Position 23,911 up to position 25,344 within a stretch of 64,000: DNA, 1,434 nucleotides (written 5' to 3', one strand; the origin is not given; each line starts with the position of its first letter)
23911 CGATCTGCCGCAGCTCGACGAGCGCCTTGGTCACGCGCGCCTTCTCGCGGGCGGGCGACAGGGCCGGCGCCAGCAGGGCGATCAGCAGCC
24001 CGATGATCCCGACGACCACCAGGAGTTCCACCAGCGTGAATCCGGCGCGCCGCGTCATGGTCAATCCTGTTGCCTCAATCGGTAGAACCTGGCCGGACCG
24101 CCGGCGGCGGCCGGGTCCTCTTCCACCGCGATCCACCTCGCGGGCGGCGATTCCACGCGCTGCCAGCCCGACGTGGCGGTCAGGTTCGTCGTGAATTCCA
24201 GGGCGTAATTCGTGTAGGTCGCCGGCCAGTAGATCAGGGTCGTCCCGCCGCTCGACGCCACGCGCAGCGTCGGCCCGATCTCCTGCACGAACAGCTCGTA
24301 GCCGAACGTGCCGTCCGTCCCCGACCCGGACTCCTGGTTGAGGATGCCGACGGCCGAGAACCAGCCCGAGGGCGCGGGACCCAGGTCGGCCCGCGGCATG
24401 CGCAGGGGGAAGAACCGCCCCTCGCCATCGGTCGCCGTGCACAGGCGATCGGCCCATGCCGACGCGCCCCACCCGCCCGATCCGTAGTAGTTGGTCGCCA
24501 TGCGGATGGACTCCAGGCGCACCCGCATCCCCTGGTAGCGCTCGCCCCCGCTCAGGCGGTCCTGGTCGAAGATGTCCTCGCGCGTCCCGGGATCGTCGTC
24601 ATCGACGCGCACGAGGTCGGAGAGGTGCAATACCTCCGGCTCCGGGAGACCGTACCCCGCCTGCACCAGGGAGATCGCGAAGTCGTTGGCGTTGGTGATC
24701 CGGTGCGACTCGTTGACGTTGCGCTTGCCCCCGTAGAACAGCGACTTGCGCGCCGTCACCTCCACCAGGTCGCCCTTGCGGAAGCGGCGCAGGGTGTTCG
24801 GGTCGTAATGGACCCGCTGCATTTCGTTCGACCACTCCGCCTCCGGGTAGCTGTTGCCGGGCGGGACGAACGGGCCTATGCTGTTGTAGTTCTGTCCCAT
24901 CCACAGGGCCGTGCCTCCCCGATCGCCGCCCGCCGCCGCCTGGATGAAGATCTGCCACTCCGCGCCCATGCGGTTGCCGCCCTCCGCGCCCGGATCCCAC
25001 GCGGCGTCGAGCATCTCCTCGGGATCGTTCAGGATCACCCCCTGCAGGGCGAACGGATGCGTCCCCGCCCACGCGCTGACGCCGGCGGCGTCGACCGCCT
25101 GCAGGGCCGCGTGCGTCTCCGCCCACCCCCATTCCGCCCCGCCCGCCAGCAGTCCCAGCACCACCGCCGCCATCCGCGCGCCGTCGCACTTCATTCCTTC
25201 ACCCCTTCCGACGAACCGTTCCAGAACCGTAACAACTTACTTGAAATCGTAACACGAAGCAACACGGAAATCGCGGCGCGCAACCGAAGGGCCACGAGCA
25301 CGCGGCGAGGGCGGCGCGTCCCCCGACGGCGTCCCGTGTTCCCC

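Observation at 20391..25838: NikR-linked metal-uptake operon that uses a prepilin-type protein and a surface protein instead of a TonB receptor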

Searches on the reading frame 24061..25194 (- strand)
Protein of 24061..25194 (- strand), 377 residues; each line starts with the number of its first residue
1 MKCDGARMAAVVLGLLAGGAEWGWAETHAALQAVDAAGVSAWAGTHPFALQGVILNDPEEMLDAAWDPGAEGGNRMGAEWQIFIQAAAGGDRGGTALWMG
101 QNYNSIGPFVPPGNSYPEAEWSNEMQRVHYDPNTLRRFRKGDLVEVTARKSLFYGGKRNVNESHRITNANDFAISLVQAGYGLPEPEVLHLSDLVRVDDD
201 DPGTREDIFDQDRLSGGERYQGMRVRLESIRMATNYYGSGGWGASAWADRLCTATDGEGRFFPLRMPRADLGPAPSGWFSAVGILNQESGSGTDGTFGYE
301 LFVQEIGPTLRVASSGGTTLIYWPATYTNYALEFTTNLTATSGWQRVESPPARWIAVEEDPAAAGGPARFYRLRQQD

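Call 4: search_protein_families(library=pfam, proteins=[window:24061-25194:-], max_evalue=0.01)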
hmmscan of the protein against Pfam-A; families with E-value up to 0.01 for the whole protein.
window:24061-25194:- (377 aa): 0 families

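Call 5: search_protein_families(library=ncbifam, proteins=[window:24061-25194:-], max_evalue=0.01)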
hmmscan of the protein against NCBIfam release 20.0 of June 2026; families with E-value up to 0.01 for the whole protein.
window:24061-25194:- (377 aa): 0 families

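Call 10: find_homologous_proteins(query=window:24061-25194:-, max_evalue=0.001)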
Query window:24061-25194:- (377 aa): 801 proteins with E <= 0.001 among 8000 candidates; the best 120 are listed.
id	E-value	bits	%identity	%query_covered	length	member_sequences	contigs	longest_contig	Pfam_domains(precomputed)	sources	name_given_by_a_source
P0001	1.1e-245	833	96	100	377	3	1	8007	-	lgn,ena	-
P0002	1.6e-191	655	74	98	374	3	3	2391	-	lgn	-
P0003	6.2e-188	643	73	97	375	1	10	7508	-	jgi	jgi:hypothetical protein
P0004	2.1e-187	641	73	96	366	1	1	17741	-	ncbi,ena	-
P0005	3.3e-186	637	72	98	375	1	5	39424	-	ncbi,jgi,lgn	jgi:hypothetical protein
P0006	3.2e-178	611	69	98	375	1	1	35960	-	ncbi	ncbi:MAG: hypothetical protein R6X19_00280 [Kiritimatiellia bacterium]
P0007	2.1e-175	602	70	97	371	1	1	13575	-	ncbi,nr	ncbi:MAG: hypothetical protein KBA51_04435 [Kiritimatiellae bacterium]|nr:hypothetical protein [Kiri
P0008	1.3e-174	599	69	98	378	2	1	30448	-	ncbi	ncbi:MAG: hypothetical protein ACUVWX_02155 [Kiritimatiellia bacterium]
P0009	4.0e-174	598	69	96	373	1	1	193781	-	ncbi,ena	-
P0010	2.9e-173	595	70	98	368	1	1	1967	-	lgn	-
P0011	3.6e-173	595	69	96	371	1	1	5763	-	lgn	-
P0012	1.8e-170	586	67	99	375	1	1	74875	-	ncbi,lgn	-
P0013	3.5e-169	581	70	93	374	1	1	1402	-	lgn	-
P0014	5.3e-165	568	65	98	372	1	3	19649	-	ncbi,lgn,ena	-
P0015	2.0e-163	562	64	98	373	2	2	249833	-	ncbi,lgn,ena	-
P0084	2.2e-101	358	48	99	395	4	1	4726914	-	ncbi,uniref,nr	ncbi:hypothetical protein NXS98_14770 [Fontisphaera persica]|uniref:hypothetical protein n=1 Tax=Fon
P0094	1.8e-100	355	52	93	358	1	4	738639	-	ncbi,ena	-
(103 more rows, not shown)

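Call 11: find_encoding_contigs(protein=P0084, flank=8000, max_places=2)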
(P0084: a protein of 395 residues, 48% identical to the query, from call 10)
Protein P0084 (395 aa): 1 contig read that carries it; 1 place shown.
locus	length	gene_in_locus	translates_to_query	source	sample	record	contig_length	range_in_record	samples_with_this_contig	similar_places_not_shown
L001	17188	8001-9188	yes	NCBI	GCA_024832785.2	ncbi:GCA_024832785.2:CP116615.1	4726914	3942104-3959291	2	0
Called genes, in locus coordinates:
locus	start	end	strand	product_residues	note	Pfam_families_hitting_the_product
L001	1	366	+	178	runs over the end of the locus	PF00908:dTDP_sugar_isom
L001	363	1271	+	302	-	PF01370:Epimerase, PF16363:GDP_Man_Dehyd (weak)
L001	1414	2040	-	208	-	PF00072:Response_reg, PF08281:Sigma70_r4_2 (weak), PF04545:Sigma70_r4 (weak), PF00196:GerE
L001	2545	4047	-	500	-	PF03237:Terminase_6N (weak)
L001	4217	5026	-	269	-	PF00977:His_biosynth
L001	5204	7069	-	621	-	PF00664:ABC_membrane, PF00005:ABC_tran, PF02463:SMC_N (weak)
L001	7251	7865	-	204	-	PF01135:PCMT (weak), PF13489:Methyltransf_23, PF01209:Ubie_methyltran, PF13847:Methyltransf_31, PF08241:Methyltransf_11, PF08242:Methyltransf_12, PF13649:Methyltransf_25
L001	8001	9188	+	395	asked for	-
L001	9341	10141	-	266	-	PF02585:PIG-L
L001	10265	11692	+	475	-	PF02934:GatB_N, PF02637:GatB_Yqey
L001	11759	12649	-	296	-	PF01541:GIY-YIG (weak)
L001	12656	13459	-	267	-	PF06182:ABC2_membrane_6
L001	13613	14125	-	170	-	PF00293:NUDIX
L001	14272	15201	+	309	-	PF01261:AP_endonuc_2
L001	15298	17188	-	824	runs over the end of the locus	PF03030:H_PPase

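Call 12: find_encoding_contigs(protein=P0009, flank=8000, max_places=2)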
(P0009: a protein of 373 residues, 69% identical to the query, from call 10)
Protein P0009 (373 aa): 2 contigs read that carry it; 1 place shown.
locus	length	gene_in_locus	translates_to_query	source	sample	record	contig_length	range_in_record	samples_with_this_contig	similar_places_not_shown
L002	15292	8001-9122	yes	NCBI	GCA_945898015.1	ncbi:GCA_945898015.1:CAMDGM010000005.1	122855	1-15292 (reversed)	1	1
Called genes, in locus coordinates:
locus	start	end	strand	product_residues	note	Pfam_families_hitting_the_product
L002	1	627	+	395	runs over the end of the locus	PF00437:T2SSE, PF13191:AAA_16 (weak)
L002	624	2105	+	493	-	PF05157:MshEN, PF25199:nSTAND_NTPase5 (faint), PF00437:T2SSE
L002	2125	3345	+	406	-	PF28597:T2SSF_N, PF00482:T2SSF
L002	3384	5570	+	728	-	PF00263:Secretin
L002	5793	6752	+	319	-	PF07963:N_methyl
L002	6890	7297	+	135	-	-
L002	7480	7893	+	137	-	PF08753:NikR_C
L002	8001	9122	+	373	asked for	-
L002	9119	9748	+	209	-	PF07963:N_methyl (weak)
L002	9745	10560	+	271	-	PF01297:ZnuA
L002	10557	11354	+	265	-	PF00005:ABC_tran, PF13304:AAA_21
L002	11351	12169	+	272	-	PF00950:ABC-3, PF01032:FecCD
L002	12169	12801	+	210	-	PF01209:Ubie_methyltran, PF13489:Methyltransf_23, PF13847:Methyltransf_31, PF08241:Methyltransf_11, PF08242:Methyltransf_12, PF13649:Methyltransf_25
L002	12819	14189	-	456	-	PF00291:PALP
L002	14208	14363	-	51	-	-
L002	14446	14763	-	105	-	-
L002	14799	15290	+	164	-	?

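Call 13: find_encoding_contigs(protein=P0094, flank=8000, max_places=2)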
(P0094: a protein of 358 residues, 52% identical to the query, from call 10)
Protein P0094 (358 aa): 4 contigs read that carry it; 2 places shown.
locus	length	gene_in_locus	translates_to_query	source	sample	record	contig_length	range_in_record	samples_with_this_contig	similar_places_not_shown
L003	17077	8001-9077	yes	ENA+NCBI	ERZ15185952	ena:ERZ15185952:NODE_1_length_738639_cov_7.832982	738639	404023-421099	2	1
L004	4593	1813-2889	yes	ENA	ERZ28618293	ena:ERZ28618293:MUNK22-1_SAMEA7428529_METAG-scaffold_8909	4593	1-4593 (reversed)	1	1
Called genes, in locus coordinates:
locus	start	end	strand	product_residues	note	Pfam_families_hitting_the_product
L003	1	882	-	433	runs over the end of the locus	PF01663:Phosphodiest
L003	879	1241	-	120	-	-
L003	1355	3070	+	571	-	PF03924:CHASE, PF07730:HisKA_3, PF13581:HATPase_c_2 (weak), PF02518:HATPase_c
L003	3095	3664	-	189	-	PF22945:LEM-3_GIY-YIG (weak)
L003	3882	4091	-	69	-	PF00113:Enolase_C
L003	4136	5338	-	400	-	-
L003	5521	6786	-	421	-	PF03952:Enolase_N, PF00113:Enolase_C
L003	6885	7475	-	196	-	-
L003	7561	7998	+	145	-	PF01402:RHH_1 (weak), PF08753:NikR_C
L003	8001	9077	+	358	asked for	-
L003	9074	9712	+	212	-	PF07963:N_methyl (weak)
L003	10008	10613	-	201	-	PF13489:Methyltransf_23, PF01209:Ubie_methyltran, PF13847:Methyltransf_31, PF08241:Methyltransf_11, PF08242:Methyltransf_12, PF13649:Methyltransf_25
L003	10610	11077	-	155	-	PF01161:PBP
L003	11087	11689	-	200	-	PF01330:RuvA_N, PF14520:HHH_5, PF07499:RuvA_C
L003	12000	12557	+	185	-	PF02834:LigT_PEase, PF13563:2_5_RNA_ligase2, PF02834:LigT_PEase (weak)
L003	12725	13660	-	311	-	PF01370:Epimerase, PF04321:RmlD_sub_bind (weak), PF16363:GDP_Man_Dehyd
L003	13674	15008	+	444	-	PF00291:PALP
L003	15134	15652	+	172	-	PF07963:N_methyl (weak)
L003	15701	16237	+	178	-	PF07963:N_methyl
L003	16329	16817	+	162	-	-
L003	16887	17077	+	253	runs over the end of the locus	PF07963:N_methyl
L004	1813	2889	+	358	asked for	-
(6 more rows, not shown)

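Call 16: find_related_loci(query=A1, collection=genome_contigs, flank=10000)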
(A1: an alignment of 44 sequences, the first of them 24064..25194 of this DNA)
Query A1 (377 aa) in genome_contigs; peptide patterns used: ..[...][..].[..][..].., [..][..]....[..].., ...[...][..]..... (x = any residue, [..] = any of these).
232 stretches matched a pattern; 198 encode a relative of the query (tblastn E <= 1e-3); the best 80 are kept; 80 distinct loci.
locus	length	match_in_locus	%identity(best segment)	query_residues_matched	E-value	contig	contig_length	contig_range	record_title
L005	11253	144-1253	73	9-377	0e+0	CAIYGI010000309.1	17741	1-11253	uncultured bacterium isolate MJ-time_bin-3222 genome assembly, contig: bin-3222:309/347, whole genome shotgun sequence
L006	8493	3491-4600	72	8-377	0e+0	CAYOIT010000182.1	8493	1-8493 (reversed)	MAG TPA_asm: uncultured Verrucomicrobiota bacterium isolate SRP272421_co4_179 genome assembly, contig: NODE_27453_length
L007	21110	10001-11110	69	7-376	1e-179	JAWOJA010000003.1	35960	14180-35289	MAG: Kiritimatiellia bacterium isolate CWP6-1.bin.133 k191_1722347, whole genome shotgun sequence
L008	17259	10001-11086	69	14-376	1e-177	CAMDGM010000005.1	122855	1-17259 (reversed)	MAG: PVC group bacterium isolate MiH-14oct19-188 genome assembly, contig: MiH-14oct19-C131, whole genome shotgun sequenc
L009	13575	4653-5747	70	12-377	8e-177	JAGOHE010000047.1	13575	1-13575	MAG: Kiritimatiellae bacterium isolate Go_SlDig_bin_57 Go_SlDig_13412_length_13575_cov_6.059563, whole genome shotgun se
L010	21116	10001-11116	67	6-377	2e-172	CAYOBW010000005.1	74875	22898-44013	MAG TPA_asm: uncultured Victivallales bacterium isolate SRP272421_co2_758 genome assembly, contig: NODE_450_length_74875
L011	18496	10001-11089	65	8-376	7e-161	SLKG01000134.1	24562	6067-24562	MAG: Kiritimatiellae bacterium isolate CSSed165cm_264 CSSed16-5cm-4086, whole genome shotgun sequence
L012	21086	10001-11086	64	6-377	2e-158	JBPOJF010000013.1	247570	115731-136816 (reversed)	MAG: Lentisphaerota bacterium isolate MAG_8164 c_000000609646, whole genome shotgun sequence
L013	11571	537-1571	61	23-377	9e-144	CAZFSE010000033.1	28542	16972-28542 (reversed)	MAG TPA_asm: uncultured Verrucomicrobiota bacterium isolate binchicken_co269_230 genome assembly, contig: NODE_1404_leng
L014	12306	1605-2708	59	9-377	6e-138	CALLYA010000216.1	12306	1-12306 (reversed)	MAG TPA_asm: uncultured Verrucomicrobia bacterium isolate SRR1561990_bin.5_CONCOCT_v1.1_MAG genome assembly, contig: ERZ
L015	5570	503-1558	59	25-376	3e-126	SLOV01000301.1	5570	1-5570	MAG: Kiritimatiellae bacterium isolate CSSed165cm_47 CSSed16-5cm-72635, whole genome shotgun sequence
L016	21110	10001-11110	52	1-375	2e-117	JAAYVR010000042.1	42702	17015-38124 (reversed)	MAG: Verrucomicrobia bacterium isolate AS27yjCOA_75 20640_AS27, whole genome shotgun sequence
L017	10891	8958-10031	52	16-375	3e-116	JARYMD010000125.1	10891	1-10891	MAG: Verrucomicrobiota bacterium isolate A05DMB-I-23 NODE_125_length_10891_cov_3.804143, whole genome shotgun sequence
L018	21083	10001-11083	51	10-373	4e-110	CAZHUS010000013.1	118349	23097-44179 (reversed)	MAG TPA_asm: uncultured Verrucomicrobiota bacterium isolate binchicken_co16_315 genome assembly, contig: NODE_247_length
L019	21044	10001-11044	55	26-375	1e-109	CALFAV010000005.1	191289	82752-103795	MAG: uncultured Verrucomicrobiae bacterium isolate R1_Bin_Bin_173_1 genome assembly, contig: c_000001636467, whole genom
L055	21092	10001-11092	49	26-375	8e-100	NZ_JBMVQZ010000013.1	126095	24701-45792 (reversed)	Limisphaera sp. 4302-co NODE_13, whole genome shotgun sequence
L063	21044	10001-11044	50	25-373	7e-98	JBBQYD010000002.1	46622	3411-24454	MAG: Verrucomicrobiota bacterium isolate Co_metawrap_2147 Cmw_2147_k141_19744112_length_46622_cov_9.9992, whole genome s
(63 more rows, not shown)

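Call 22: predict_structure(alignment_id=A1)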
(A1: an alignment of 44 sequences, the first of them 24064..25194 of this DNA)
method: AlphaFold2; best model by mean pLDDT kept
length: 377 residues; sequences in the alignment: 44
mean_pLDDT: 85.6   pTM: 0.80
mean pLDDT of the five models: 85.6, 84.0, 82.0, 80.9, 80.4
residues with pLDDT >= 90: 209; 70-90: 119; 50-70: 42; < 50: 7
segments of 3 or more residues with pLDDT < 50: 1-5
pLDDT, mean of each block of 10 residues (from residue 1): 48 54 79 89 94 95 95 95 94 94 92 95 97 97 97 87 90 97 94 92 82 88 95 79 90 94 93 90 87 72 90 75 74 80 76 57 74 77
secondary structure, 60 per line:
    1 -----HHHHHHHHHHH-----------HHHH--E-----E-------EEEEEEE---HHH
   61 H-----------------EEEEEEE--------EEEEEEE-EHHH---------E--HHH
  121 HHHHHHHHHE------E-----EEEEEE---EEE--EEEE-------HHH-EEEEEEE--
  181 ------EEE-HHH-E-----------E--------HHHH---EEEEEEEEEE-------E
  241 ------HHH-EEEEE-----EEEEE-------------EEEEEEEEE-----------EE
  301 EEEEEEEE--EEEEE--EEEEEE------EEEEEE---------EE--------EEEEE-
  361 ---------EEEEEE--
elements in order: H6-16 H28-31 E48-54 H58-61 E79-85 E94-100 H118-129 E143-148 E152-154 E157-160 E172-178 E187-189 H216-219 E223-232 E251-255 E261-265 E279-287 E299-308 E311-315 E318-323 E330-335 E355-359 E370-375
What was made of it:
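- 24061..25194 (-): Secreted 377-aa protein of a new family: signal peptide, conserved x-Thr-His near the mature N-terminus, two OB-like beta-barrels, C-terminal Ig/FnIII-like domain. AlphaFold model: pLDDT 85.6, pTM 0.80 (call 22).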

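Call 26: fold_search(model_id=the predicted structure, library=pdb)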
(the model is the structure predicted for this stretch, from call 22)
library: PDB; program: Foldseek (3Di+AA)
matches with E <= 10: 602; with E <= 0.001: 0
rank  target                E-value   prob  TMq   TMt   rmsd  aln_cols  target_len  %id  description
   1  8aaj_A                1.0e-03  0.89  0.21  0.22  10.8       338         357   11  Crystal structure of the Pyrococcus abyssi RPA (apo form) (released 2023-05-03)
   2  7ox5_C                2.3e-02  0.72  0.15  0.24  11.1       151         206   16  hIL-9:hIL-9Ra complex (released 2022-12-28)
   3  5z7d_C                2.3e-02  0.54  0.23  0.22  13.0       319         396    8  p204HINab-dsDNA complex structure (released 2019-01-30)
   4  3l5j_B                4.8e-02  0.11  0.13  0.16  18.2       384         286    8  Crystal structure of FnIII domains of human GP130 (Domains 4-6) (released 2010-05-12)
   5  7ox5_K                5.1e-02  0.30  0.12  0.22  14.7       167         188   11  hIL-9:hIL-9Ra complex (released 2022-12-28)
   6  1fgu_A                5.4e-02  0.33  0.19  0.26  14.0       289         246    6  SSDNA-BINDING DOMAIN OF THE LARGE SUBUNIT OF REPLICATION PROTEIN A (released 2001-02-07)
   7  7ox5_G                6.1e-02  0.47  0.15  0.25  11.0       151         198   16  hIL-9:hIL-9Ra complex (released 2022-12-28)
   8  5g56                  7.2e-02  0.41  0.17  0.10  13.3       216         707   12  THE TETRA-MODULAR CELLULOSOMAL ARABINOXYLANASE CtXyl5A STRUCTURE AS REVEALED BY X-RAY CRYSTALLOGRAPHY (released 2016-06-29)
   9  6bhw_E                7.6e-02  0.33  0.14  0.39   7.9       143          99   14  B. subtilis SsbA (released 2018-12-19)
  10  1xjv_A                8.5e-02  0.15  0.18  0.22  12.9       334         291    8  Crystal structure of human POT1 bound to telomeric single-stranded DNA (TTAGGGTTAG) (released 2004-12-14)
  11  2yfs_A                8.5e-02  0.05  0.13  0.10  21.1       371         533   10  Crystal structure of inulosucrase from Lactobacillus johnsonii NCC533 in complex with sucrose (released 2011-08-03)
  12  3l5j_A                9.5e-02  0.05  0.12  0.13  18.9       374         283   10  Crystal structure of FnIII domains of human GP130 (Domains 4-6) (released 2010-05-12)
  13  7ox5_M                1.0e-01  0.47  0.15  0.25  11.0       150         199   13  hIL-9:hIL-9Ra complex (released 2022-12-28)
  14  6kxs_P                1.0e-01  0.06  0.13  0.11  18.4       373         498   12  Cryo-EM structure of human IgM-Fc in complex with the J chain and the ectodomain of pIgR (released 2020-02-05)
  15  2pi2_B                1.1e-01  0.80  0.16  0.43   8.5       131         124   14  Full-length Replication protein A subunits RPA14 and RPA32 (released 2007-10-16)
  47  4hsp                  3.5e-01  0.28  0.17  0.37   9.4       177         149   11  Crystal structure of a DUF3299 family protein (PA4066) from Pseudomonas aeruginosa PAO1 at 2.45 A resolution (released 2012-12-26)
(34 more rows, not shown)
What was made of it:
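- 24061..25194 (-): Best fold matches are RPA/SSB/POT1 OB folds at E=1e-3 or weaker, TM about 0.2 (call 26).
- On OB-fold proteins: The top Foldseek hits are OB-fold proteins (RPA, SSB, POT1, Teb1), but at E=1e-3 or weaker, with TM 0.2 normalised by the query and up to 0.55 by the target (call 26).
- Closest known: OB-fold periplasmic metal proteins. Same: PA4066 (4hsp) appears among the fold hits (call 26).
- Fold matches are weak: best E=1e-3, TM about 0.2 (call 26). The best fold matches are ssDNA-binding OB folds (RPA, SSB, POT1; call 26).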

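Call 39: search_solved_structures(query=A1, max_evalue=10)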
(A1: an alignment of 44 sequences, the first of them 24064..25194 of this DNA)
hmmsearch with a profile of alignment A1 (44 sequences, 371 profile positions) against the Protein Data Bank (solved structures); distinct sequences matched with E-value up to 10: 0.
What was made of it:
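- Tried and rejected: 377-aa family: nothing, even at E=10 (call 39).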

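Call 47: search_protein_families(library=pfam, proteins=[L055:11826-13463:+, L063:8306-9844:-, L003:6885-7475:-, L003:10008-10613:-, L002:6890-7297:+], max_evalue=0.01)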
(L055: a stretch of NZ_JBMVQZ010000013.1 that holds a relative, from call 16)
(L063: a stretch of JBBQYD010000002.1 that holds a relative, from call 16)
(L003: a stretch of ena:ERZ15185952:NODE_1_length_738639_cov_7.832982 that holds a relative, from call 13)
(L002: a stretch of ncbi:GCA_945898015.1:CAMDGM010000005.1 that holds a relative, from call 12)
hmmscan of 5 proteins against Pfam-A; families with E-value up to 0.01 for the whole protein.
L055:11826-13463:+ (545 aa): 2 families
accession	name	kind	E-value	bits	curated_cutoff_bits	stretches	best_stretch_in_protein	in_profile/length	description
PF01156.24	IU_nuc_hydro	-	3.9e-29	102.7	34.2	1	80-323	1-253/297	Inosine-uridine preferring nucleoside hydrolase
PF02663.19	FmdE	-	2.8e-15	57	22.9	1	400-533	1-132/133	FmdE, Molybdenum formylmethanofuran dehydrogenase operon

L063:8306-9844:- (512 aa): 2 families
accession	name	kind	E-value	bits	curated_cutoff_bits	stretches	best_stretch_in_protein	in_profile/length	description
PF01156.24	IU_nuc_hydro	-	1.1e-24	88.1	34.2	1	43-283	1-250/297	Inosine-uridine preferring nucleoside hydrolase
PF02663.19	FmdE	-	3.4e-10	40.5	22.9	1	363-467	1-108/133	FmdE, Molybdenum formylmethanofuran dehydrogenase operon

L003:6885-7475:- (196 aa): 0 families

L003:10008-10613:- (201 aa): 11 families
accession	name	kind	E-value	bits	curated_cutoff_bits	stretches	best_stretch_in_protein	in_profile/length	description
PF13649.12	Methyltransf_25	-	7.2e-21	75.1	27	1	41-134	1-97/97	Methyltransferase domain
PF08241.18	Methyltransf_11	-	1.4e-19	70.9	21.2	1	42-137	1-94/95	Methyltransferase domain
PF13489.12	Methyltransf_23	-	2.2e-19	70.2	27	1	21-175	5-160/164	Methyltransferase domain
PF08242.18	Methyltransf_12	-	1.1e-14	55.4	30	1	42-136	1-98/98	Methyltransferase domain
PF13847.12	Methyltransf_31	-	2.9e-14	53.4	27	1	38-144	4-115/145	Methyltransferase domain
PF01209.24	Ubie_methyltran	-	2.2e-08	34.2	20.1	1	36-137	46-150/233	ubiE/COQ5 methyltransferase family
PF06325.19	PrmA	-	0.00038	20.5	22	1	28-75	154-200/296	Ribosomal protein L11 methyltransferase (PrmA)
PF05175.20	MTS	-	0.00066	19.8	23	1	34-114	28-109/170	Methyltransferase small domain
PF00398.26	RrnaAD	-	0.0014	18.2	24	1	22-95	19-86/263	Ribosomal RNA adenine dimethylase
PF01728.25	FtsJ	-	0.0015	18.9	24.1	0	30-77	14-59/181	FtsJ-like methyltransferase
PF01135.25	PCMT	-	0.0024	18.1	20.3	1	27-113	63-152/210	Protein-L-isoaspartate(D-aspartate) O-methyltransferase (PCMT)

L002:6890-7297:+ (135 aa): 0 families
